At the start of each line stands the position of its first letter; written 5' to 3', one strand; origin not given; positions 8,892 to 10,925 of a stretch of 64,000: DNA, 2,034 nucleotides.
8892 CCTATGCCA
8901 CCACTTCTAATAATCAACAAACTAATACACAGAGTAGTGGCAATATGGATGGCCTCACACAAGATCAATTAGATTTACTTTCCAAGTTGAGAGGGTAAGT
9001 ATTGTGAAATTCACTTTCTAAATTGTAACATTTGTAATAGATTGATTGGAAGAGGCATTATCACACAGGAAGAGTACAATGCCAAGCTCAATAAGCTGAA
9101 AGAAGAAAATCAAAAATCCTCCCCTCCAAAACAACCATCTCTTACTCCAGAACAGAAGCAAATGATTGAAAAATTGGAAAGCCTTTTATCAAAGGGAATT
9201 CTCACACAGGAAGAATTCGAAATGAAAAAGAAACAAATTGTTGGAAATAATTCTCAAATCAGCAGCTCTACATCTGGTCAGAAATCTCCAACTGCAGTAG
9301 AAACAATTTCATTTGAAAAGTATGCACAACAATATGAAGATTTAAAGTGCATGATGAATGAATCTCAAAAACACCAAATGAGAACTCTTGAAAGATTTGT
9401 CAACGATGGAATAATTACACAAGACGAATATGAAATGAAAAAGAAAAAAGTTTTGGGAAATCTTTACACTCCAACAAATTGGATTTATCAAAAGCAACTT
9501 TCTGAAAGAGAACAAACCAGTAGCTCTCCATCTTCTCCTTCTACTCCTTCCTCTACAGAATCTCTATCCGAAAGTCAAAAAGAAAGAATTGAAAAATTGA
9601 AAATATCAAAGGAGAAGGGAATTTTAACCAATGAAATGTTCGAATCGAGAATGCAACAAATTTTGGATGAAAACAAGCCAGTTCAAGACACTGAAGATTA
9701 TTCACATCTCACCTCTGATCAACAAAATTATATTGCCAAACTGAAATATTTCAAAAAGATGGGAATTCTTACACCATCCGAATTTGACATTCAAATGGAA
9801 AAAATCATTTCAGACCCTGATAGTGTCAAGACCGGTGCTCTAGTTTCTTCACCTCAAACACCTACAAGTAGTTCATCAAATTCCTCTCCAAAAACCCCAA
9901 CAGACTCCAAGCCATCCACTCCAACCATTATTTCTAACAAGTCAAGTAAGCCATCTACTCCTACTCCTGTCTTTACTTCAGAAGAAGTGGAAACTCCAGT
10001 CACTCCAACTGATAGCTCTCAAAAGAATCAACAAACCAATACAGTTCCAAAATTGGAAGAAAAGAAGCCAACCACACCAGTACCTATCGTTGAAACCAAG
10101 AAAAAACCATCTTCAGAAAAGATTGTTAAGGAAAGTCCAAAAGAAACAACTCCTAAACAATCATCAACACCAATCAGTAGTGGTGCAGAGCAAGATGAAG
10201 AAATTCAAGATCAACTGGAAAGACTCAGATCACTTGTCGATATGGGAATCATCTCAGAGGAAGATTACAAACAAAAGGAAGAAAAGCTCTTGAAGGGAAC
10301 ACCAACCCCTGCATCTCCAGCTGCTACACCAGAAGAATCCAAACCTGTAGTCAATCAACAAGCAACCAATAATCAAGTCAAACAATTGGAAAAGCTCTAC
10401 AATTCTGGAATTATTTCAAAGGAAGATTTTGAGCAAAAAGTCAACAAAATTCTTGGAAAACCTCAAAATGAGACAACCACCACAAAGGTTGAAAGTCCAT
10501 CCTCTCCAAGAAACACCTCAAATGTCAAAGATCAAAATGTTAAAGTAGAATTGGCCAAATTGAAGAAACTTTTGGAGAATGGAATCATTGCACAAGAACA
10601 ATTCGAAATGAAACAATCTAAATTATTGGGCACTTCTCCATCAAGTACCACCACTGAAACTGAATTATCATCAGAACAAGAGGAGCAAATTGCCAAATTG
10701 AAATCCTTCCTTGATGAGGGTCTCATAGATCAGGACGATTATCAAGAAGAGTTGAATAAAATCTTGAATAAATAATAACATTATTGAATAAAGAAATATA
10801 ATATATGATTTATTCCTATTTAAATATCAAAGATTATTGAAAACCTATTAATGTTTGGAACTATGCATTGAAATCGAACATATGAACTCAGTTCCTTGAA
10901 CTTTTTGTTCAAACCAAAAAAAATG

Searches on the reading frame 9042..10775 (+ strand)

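Call 46: search_protein_families(library=pfam, proteins=[window:9042-10775:+], max_evalue=0.001)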
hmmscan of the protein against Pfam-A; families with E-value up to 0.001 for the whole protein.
window:9042-10775:+ (577 aa): 7 families
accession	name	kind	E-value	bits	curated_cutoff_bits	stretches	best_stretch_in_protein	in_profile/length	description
PF09851.14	SHOCT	-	7.9e-46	153.1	27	6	42-66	3-27/28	Short C-terminal domain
PF05120.17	GvpG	-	2.7e-12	47.1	30.6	1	385-418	30-63/67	Gas vesicle protein G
PF20612.3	SHOCT_2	-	2.2e-08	34.6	24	0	395-417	19-41/53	SHOCT domain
PF09693.15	Phage_XkdX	-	2.7e-08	34.2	23.5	0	393-410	16-33/40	Phage uncharacterised protein (Phage_XkdX)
PF08044.16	DUF1707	-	8.9e-08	32.5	27.6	0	37-63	7-33/53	DUF1707 SHOCT-like domain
PF19964.5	EAD11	-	1.9e-07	31.4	26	0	443-470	41-68/80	Effector-associated domain 11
PF06464.16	DMAP_binding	-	7.6e-05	24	27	0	111-187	11-71/111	DMAP1-binding Domain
